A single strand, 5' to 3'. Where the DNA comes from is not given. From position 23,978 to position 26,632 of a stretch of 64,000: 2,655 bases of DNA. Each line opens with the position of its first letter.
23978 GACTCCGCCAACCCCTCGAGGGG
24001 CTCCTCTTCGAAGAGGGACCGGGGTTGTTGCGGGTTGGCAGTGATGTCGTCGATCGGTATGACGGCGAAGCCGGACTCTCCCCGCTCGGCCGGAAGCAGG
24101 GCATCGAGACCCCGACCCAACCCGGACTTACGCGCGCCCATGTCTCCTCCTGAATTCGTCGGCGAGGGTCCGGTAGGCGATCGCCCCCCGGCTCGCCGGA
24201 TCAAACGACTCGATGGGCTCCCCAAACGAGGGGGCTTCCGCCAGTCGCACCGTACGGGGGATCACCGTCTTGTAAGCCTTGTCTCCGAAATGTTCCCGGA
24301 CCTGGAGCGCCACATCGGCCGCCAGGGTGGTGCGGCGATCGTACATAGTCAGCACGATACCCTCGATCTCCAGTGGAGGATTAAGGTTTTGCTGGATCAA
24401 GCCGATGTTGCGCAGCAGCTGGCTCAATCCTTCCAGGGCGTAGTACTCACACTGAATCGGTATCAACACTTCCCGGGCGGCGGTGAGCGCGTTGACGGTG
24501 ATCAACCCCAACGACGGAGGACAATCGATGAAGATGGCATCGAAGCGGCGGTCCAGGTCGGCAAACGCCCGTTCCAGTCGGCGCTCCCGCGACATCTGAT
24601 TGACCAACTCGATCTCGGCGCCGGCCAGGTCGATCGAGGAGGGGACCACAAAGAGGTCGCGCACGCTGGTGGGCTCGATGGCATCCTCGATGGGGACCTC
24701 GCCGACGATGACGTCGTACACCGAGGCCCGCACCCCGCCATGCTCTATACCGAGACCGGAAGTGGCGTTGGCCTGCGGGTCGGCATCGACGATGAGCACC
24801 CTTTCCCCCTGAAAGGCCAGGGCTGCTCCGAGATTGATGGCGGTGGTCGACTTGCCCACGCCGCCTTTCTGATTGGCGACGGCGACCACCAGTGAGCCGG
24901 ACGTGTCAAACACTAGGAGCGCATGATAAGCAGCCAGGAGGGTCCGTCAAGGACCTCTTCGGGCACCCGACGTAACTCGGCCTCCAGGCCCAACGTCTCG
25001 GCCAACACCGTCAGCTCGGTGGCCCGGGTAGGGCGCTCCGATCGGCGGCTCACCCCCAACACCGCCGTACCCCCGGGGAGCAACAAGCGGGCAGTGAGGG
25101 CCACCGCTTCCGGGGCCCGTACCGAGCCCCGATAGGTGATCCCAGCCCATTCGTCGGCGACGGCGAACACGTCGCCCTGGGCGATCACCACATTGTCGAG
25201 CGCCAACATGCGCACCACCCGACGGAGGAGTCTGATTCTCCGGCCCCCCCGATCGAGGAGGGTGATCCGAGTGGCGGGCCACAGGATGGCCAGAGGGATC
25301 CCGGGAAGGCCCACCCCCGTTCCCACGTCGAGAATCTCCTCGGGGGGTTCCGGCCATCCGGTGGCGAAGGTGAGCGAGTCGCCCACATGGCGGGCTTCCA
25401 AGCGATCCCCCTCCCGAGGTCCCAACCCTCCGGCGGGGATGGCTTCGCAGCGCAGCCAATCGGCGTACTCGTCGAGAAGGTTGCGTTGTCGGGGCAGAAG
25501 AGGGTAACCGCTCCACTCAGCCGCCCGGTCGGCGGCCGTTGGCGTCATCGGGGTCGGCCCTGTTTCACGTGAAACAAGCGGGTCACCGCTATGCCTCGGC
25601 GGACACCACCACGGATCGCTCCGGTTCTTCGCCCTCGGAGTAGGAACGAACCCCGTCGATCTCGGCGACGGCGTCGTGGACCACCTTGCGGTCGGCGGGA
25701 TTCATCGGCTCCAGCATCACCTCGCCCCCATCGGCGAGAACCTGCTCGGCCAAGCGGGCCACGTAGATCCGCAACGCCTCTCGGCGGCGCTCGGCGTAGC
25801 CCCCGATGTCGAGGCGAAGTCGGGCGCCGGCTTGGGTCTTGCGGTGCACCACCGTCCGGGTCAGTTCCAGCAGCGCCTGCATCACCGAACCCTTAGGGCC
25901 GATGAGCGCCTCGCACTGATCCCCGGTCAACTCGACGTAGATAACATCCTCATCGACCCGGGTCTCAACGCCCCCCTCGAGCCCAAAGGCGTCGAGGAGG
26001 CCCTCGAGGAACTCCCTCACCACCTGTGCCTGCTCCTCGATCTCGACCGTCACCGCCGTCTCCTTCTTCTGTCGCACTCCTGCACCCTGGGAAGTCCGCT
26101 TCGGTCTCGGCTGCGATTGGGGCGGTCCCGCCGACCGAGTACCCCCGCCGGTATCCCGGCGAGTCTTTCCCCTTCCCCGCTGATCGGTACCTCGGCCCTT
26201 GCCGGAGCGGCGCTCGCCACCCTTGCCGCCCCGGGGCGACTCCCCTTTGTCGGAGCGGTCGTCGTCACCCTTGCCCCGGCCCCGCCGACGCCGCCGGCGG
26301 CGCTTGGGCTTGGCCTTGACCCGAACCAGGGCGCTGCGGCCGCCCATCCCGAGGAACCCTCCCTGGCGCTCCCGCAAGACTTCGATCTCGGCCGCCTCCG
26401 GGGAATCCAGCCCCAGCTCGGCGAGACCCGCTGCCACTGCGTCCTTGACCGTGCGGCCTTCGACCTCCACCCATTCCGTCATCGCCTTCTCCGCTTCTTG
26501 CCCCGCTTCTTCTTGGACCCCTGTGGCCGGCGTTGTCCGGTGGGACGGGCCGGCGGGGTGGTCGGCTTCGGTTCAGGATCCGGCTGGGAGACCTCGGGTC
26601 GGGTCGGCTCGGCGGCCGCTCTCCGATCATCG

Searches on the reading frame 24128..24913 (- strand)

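Call 47: search_protein_families(library=pfam, proteins=[window:24128-24913:-], max_evalue=0.0001)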
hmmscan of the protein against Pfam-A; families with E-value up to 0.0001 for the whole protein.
window:24128-24913:- (261 aa): 7 families
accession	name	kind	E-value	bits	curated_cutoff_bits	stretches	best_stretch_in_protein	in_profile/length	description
PF13614.12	AAA_31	-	3.7e-64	216.4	27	1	9-183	3-177/177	AAA domain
PF01656.29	CbiA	-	4.7e-28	98.1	25.4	1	10-234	1-125/125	CobQ/CobB/MinD/ParA nucleotide binding domain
PF09140.17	MipZ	-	2.5e-12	47.1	20.7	1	9-47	2-40/262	ATPase MipZ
PF06564.18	CBP_BcsQ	-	1e-11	45.3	21.3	1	10-252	4-231/234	Cellulose biosynthesis protein BcsQ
PF00142.24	Fer4_NifH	-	5.4e-10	39.6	25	1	15-72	7-62/271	4Fe-4S iron sulfur cluster binding proteins, NifH/frxC family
PF10609.15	ParA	-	4.9e-09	36.4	27.1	1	9-48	5-44/246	NUBPL iron-transfer P-loop NTPase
PF02374.21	ArsA_ATPase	-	1.1e-05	25.2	24.3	1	16-52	9-45/305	Anion-transporting ATPase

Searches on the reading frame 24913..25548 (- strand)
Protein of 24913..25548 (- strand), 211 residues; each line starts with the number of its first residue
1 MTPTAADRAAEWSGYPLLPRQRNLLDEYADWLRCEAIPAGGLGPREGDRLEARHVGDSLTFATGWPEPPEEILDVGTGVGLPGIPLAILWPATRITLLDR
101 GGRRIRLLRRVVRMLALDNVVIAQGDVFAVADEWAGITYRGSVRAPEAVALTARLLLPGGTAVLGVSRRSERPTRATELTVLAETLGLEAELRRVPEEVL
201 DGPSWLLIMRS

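Call 47: search_protein_families(library=pfam, proteins=[window:24913-25548:-], max_evalue=0.0001)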
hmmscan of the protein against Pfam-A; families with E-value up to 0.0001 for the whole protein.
window:24913-25548:- (211 aa): 1 family
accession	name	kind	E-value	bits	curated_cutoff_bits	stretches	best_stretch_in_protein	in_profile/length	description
PF02527.21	GidB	-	4e-23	82.1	27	1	24-164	4-146/184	rRNA small subunit methyltransferase G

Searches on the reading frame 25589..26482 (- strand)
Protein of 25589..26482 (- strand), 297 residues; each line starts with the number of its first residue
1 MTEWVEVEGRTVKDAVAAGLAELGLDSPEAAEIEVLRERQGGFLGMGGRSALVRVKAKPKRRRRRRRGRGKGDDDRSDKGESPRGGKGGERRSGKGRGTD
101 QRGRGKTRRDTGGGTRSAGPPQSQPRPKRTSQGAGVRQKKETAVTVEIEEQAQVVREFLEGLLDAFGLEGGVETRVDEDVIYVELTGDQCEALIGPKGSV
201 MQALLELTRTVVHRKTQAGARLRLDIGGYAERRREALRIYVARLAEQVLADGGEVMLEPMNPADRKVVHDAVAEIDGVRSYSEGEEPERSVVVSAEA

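Call 47: search_protein_families(library=pfam, proteins=[window:25589-26482:-], max_evalue=0.0001)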
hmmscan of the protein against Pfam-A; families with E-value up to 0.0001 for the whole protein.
window:25589-26482:- (297 aa): 2 families
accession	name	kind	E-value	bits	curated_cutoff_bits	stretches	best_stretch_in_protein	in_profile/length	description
PF01424.28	R3H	-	1.6e-16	60.5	26.8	1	236-294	2-59/60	R3H domain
PF14804.11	Jag_N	-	3.8e-12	46.9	25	1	7-56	1-49/50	Jag N-terminus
